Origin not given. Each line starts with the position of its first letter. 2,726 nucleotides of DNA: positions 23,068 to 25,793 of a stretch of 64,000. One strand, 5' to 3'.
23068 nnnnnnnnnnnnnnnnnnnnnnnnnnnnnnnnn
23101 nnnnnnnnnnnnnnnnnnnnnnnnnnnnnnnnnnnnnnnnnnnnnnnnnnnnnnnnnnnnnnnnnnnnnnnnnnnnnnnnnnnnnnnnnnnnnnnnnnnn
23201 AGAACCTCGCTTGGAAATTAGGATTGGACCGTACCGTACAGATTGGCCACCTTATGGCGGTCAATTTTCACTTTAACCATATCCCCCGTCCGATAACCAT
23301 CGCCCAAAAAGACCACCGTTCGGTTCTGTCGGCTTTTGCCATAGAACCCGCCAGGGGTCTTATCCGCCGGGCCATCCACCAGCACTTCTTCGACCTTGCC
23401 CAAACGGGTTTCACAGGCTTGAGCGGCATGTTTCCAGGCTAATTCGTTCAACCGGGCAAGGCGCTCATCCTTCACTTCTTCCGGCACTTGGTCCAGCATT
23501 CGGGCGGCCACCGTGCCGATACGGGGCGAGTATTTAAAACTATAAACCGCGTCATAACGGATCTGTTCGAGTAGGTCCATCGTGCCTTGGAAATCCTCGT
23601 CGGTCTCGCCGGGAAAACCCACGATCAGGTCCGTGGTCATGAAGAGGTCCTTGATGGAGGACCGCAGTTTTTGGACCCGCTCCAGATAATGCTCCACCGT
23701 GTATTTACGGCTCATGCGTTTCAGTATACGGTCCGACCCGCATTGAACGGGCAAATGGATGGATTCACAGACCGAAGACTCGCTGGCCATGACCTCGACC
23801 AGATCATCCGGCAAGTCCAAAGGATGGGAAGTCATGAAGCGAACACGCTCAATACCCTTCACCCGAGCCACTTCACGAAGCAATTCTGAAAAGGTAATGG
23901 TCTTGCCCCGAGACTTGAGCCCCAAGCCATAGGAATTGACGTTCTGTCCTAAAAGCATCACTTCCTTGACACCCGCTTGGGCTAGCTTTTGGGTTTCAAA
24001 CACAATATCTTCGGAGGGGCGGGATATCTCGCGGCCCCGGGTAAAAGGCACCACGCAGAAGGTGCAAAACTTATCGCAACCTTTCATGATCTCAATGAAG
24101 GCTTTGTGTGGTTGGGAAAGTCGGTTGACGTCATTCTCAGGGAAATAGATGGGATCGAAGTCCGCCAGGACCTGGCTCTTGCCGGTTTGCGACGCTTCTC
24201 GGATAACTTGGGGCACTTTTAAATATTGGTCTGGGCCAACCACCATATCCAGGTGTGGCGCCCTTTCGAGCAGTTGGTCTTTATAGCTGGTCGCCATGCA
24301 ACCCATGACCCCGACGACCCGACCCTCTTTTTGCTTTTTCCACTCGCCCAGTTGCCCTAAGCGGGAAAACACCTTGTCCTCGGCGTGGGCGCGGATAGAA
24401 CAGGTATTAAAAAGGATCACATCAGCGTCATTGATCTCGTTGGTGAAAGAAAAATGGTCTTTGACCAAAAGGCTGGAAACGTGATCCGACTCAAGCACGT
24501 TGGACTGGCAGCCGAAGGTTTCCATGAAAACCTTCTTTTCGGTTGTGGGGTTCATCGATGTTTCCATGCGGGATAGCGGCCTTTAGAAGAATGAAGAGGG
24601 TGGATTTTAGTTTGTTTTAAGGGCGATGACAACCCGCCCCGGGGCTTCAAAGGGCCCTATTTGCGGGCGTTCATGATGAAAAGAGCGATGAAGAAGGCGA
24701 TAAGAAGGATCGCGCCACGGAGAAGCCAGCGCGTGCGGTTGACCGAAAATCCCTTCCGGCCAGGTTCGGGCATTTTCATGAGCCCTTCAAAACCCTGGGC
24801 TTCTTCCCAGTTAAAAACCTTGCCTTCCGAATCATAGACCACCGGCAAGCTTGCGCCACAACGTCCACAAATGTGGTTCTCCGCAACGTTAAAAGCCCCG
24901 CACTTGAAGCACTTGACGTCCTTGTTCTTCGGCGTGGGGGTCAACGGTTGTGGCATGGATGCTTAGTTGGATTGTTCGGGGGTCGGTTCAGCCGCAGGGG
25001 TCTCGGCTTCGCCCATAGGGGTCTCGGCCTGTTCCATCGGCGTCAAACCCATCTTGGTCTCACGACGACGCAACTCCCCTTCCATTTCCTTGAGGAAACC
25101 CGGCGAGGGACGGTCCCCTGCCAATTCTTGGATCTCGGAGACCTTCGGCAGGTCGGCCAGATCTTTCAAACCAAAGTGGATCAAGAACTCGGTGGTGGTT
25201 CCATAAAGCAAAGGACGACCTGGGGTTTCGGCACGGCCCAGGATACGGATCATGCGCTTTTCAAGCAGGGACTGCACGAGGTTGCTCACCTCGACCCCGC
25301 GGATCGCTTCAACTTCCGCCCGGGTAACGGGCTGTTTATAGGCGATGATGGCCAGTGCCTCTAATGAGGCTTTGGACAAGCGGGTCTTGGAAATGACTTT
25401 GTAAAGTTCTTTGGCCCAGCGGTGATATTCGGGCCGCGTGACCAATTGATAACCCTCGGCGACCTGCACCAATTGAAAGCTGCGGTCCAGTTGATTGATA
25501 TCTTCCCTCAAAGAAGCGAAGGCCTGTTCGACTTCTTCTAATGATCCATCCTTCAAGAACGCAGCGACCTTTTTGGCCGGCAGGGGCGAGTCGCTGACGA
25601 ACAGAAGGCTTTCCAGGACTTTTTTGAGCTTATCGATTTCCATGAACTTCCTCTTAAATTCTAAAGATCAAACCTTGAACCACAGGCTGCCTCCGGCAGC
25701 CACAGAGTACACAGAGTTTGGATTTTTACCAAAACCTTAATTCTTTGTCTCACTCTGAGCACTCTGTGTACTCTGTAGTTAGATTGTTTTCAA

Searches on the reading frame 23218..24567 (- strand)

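Call 15: search_protein_families(library=pfam, proteins=[window:23218-24567:-], max_evalue=0.001)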
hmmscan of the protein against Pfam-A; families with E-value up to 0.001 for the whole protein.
window:23218-24567:- (449 aa): 3 families
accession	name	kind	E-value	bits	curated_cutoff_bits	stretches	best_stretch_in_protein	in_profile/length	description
PF04055.27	Radical_SAM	-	7.5e-28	98.2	29.5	1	158-333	1-166/166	Radical SAM superfamily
PF00919.26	UPF0004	-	1.1e-26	93.1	27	1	12-111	1-98/98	Uncharacterized protein family UPF0004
PF01938.26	TRAM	-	8.8e-05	22.7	21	1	388-446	3-59/61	TRAM domain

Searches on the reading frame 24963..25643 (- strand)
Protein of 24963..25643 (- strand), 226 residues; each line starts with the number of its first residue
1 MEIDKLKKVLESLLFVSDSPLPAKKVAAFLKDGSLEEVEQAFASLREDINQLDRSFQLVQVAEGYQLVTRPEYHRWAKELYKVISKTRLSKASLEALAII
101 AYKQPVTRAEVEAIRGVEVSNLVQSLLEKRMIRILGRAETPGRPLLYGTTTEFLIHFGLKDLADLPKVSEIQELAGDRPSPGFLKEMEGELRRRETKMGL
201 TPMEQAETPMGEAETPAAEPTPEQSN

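Call 15: search_protein_families(library=pfam, proteins=[window:24963-25643:-], max_evalue=0.001)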
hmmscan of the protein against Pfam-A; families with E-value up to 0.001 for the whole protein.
window:24963-25643:- (226 aa): 1 family
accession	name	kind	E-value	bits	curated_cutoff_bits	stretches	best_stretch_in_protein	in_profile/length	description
PF04079.22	SMC_ScpB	-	1.4e-53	181.2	27.4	1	9-167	2-159/160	Segregation and condensation complex subunit ScpB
